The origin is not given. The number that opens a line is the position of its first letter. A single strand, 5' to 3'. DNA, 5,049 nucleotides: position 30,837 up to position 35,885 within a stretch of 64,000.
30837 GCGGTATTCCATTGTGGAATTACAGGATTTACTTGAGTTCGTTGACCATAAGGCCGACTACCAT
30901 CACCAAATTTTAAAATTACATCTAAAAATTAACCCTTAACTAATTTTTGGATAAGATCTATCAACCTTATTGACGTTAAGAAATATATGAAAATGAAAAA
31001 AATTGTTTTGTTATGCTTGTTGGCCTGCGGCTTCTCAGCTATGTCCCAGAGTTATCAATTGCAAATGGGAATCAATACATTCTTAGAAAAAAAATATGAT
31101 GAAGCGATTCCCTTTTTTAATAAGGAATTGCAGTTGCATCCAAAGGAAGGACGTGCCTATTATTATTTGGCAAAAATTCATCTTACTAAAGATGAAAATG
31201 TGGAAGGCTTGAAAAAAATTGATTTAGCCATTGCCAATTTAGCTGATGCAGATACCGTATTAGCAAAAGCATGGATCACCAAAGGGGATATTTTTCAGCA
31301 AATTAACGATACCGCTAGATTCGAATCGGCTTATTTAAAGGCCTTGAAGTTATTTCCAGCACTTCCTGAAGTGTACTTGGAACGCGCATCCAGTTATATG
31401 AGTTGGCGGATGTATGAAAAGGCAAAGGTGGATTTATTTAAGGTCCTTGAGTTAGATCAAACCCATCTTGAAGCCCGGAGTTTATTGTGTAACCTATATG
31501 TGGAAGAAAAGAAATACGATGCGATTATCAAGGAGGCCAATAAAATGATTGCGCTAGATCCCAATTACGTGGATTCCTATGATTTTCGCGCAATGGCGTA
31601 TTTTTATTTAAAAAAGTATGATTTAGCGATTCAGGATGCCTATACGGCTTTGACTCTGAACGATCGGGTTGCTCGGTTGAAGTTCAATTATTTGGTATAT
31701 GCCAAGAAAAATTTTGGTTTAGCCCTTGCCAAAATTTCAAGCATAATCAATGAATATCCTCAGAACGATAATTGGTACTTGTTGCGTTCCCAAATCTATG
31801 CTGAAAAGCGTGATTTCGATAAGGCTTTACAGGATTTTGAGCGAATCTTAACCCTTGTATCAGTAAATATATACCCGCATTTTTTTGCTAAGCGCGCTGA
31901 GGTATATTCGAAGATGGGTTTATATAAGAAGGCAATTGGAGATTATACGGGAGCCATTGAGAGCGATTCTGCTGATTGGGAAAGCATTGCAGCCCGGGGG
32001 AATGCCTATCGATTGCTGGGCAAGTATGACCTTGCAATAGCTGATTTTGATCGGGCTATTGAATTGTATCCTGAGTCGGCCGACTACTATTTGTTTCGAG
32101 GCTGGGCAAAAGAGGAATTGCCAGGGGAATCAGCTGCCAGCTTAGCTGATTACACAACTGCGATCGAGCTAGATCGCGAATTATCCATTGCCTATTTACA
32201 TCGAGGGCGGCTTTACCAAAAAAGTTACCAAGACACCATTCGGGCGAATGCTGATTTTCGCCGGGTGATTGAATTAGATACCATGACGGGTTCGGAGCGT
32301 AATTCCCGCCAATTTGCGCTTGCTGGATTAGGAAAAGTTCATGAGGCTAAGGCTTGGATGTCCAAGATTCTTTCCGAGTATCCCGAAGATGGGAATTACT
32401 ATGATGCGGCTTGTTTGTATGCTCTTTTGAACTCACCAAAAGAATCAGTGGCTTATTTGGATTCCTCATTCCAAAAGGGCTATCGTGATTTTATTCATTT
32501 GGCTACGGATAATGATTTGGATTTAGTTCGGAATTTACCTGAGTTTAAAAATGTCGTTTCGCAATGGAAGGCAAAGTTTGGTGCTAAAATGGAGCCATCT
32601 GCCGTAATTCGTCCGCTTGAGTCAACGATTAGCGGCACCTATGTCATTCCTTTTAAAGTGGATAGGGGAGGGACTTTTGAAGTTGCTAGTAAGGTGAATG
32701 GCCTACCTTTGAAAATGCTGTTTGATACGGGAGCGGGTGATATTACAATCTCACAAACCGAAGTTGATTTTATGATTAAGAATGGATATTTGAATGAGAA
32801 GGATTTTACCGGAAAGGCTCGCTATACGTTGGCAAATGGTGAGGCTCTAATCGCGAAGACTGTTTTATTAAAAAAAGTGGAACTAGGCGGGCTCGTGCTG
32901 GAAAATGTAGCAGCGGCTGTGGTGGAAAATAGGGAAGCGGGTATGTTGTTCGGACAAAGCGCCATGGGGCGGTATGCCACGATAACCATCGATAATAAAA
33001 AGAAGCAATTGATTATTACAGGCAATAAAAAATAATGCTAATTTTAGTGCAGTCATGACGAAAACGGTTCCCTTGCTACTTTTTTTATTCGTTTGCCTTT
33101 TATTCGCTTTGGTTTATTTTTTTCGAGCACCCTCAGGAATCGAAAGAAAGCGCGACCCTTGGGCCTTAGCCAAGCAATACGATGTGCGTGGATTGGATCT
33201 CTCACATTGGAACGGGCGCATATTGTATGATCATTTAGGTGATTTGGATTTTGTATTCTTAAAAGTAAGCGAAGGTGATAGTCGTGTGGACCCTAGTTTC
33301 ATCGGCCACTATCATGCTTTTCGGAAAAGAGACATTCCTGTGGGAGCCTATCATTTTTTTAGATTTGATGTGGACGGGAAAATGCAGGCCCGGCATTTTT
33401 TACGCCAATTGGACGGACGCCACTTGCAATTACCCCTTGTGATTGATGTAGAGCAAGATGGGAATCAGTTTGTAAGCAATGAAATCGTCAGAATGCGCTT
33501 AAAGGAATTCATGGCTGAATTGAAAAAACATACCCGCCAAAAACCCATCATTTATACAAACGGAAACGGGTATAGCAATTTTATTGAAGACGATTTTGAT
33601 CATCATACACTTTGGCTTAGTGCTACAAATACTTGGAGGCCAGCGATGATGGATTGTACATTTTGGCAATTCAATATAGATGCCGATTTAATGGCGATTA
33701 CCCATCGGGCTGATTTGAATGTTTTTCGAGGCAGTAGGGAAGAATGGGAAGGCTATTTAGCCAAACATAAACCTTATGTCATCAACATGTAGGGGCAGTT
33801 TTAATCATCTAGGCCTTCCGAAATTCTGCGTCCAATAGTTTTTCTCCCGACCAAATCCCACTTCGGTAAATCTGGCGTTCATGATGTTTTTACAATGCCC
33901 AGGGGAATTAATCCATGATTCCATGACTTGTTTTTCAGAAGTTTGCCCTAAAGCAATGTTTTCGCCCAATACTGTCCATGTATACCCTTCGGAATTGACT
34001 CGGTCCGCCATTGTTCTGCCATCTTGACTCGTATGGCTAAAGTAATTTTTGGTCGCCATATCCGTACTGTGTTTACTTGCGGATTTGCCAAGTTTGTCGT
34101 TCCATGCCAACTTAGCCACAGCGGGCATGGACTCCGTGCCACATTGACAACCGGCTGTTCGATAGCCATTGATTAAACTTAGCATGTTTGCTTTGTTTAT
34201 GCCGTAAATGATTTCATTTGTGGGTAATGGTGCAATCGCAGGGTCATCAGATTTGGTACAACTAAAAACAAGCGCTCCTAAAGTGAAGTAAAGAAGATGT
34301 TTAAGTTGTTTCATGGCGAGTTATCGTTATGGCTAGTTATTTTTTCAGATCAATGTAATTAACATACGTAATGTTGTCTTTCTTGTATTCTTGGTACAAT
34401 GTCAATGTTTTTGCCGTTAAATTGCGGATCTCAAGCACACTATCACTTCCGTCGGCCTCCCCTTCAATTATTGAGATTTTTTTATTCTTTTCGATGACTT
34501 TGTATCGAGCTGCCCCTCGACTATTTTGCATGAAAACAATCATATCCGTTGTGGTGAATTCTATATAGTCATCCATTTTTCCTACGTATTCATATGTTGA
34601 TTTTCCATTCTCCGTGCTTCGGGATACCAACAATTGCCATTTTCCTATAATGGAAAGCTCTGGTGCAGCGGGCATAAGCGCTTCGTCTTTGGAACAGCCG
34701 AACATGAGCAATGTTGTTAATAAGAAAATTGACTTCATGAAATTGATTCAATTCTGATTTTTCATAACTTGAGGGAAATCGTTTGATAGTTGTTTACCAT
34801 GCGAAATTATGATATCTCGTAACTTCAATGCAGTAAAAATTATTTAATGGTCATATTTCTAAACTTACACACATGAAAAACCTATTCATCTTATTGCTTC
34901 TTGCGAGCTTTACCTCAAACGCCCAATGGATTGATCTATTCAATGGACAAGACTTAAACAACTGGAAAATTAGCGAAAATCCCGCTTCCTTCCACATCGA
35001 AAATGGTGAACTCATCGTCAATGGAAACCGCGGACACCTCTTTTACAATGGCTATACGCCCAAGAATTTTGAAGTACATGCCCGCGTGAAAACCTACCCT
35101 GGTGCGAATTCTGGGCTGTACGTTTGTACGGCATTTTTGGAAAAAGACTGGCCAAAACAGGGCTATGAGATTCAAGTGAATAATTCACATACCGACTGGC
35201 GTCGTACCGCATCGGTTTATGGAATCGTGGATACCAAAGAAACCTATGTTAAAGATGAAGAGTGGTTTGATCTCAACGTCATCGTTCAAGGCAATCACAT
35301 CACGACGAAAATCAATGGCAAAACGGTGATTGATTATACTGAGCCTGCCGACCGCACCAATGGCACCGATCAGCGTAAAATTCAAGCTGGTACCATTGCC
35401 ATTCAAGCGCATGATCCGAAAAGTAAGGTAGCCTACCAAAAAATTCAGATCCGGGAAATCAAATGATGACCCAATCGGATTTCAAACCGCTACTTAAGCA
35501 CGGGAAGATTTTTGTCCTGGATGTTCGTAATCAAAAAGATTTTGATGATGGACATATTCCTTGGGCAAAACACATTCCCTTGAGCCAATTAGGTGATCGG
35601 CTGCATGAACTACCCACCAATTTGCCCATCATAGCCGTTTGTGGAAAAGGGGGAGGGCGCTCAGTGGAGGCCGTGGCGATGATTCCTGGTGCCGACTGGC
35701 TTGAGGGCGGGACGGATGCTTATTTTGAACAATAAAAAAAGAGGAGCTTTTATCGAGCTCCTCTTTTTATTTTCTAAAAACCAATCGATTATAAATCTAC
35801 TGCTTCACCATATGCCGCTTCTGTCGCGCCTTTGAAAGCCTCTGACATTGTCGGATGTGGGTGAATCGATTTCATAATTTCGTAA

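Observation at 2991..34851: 12-bp motif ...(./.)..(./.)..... upstream of seven accessory transcription units: a putative regulon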

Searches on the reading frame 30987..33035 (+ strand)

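Call 8: search_protein_families(library=pfam, proteins=[window:30987-33035:+], max_evalue=0.01)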
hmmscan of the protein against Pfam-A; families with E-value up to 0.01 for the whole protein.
window:30987-33035:+ (682 aa): 16 families
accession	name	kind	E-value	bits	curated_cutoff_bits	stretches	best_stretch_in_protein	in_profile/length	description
PF00515.34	TPR_1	-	4.9e-26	89.9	27.8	3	337-363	7-33/34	Tetratricopeptide repeat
PF13181.12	TPR_8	-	2.2e-23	80.8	25.7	1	335-363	5-33/34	Tetratricopeptide repeat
PF07719.23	TPR_2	-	9.2e-21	72.6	27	1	335-363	5-33/34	Tetratricopeptide repeat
PF13428.12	TPR_14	-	4.1e-17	61.4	23.5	1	334-371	4-41/44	Tetratricopeptide repeat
PF13431.12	TPR_17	-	4.7e-16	58.1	24.4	0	320-351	2-33/34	Tetratricopeptide repeat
PF13371.12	TPR_9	-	2.1e-14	53.7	35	0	329-367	27-65/73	Tetratricopeptide repeat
PF13414.12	TPR_11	-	3e-14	52.9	26.8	1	338-372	1-35/42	TPR repeat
PF13975.11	gag-asp_proteas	-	5.3e-14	53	28.2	1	568-662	3-92/92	gag-polyprotein putative aspartyl protease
PF14559.12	TPR_19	-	1e-13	51.8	25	1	34-73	4-43/68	Tetratricopeptide repeat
PF13432.12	TPR_16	-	3.3e-11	43.8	32.7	2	303-365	3-65/65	Tetratricopeptide repeat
PF13650.11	Asp_protease_2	-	8.5e-11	42.9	24.3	1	569-658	4-89/90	Aspartyl protease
PF13424.12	TPR_12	-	1.9e-10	41.2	30.1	1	337-397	9-76/77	Tetratricopeptide repeat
PF23914.1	TPR_CcmH_CycH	-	1.5e-07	31.8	42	1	91-190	48-150/158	Cytochrome c-type biogenesis protein H TPR domain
PF13174.12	TPR_6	-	1.4e-06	29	26.3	1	338-364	7-33/33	Tetratricopeptide repeat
PF12895.13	ANAPC3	-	0.00014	22.5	27.2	0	152-215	14-76/82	Anaphase-promoting complex, cyclosome, subunit 3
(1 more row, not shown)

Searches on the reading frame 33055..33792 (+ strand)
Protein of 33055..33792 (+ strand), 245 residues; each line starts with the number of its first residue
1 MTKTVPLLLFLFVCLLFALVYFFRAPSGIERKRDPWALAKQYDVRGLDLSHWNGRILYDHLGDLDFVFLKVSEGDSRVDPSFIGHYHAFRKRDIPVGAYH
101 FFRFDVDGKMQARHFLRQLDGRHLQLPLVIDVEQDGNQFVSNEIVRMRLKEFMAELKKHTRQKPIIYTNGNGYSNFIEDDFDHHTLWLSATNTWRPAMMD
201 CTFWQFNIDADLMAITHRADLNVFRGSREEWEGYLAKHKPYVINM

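Call 8: search_protein_families(library=pfam, proteins=[window:33055-33792:+], max_evalue=0.01)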
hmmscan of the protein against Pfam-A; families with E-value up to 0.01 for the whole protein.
window:33055-33792:+ (245 aa): 1 family
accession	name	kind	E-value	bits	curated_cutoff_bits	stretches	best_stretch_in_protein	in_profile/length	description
PF01183.26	Glyco_hydro_25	-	2e-27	97.1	27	1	48-207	2-172/180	Glycosyl hydrolases family 25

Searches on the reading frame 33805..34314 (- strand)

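Call 8: search_protein_families(library=pfam, proteins=[window:33805-34314:-], max_evalue=0.01)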
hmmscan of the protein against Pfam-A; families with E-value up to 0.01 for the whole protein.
window:33805-34314:- (169 aa): 1 family
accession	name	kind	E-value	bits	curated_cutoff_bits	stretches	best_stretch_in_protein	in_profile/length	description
PF00188.32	CAP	-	3.4e-22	79.9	21.1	1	45-165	1-117/117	Cysteine-rich secretory protein family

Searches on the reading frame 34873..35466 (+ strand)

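Call 8: search_protein_families(library=pfam, proteins=[window:34873-35466:+], max_evalue=0.01)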
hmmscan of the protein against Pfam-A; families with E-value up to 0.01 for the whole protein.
window:34873-35466:+ (197 aa): 1 family
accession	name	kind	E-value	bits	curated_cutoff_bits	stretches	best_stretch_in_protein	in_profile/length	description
PF06439.18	3keto-disac_hyd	-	3.2e-39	135.3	26.8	1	18-194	1-187/187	3-keto-disaccharide hydrolase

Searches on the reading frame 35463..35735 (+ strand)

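Call 8: search_protein_families(library=pfam, proteins=[window:35463-35735:+], max_evalue=0.01)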
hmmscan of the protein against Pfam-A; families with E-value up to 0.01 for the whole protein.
window:35463-35735:+ (90 aa): 1 family
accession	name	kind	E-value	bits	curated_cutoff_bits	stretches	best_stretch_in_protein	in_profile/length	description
PF00581.25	Rhodanese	-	2.2e-10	41.3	22.2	1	4-74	2-81/102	Rhodanese-like domain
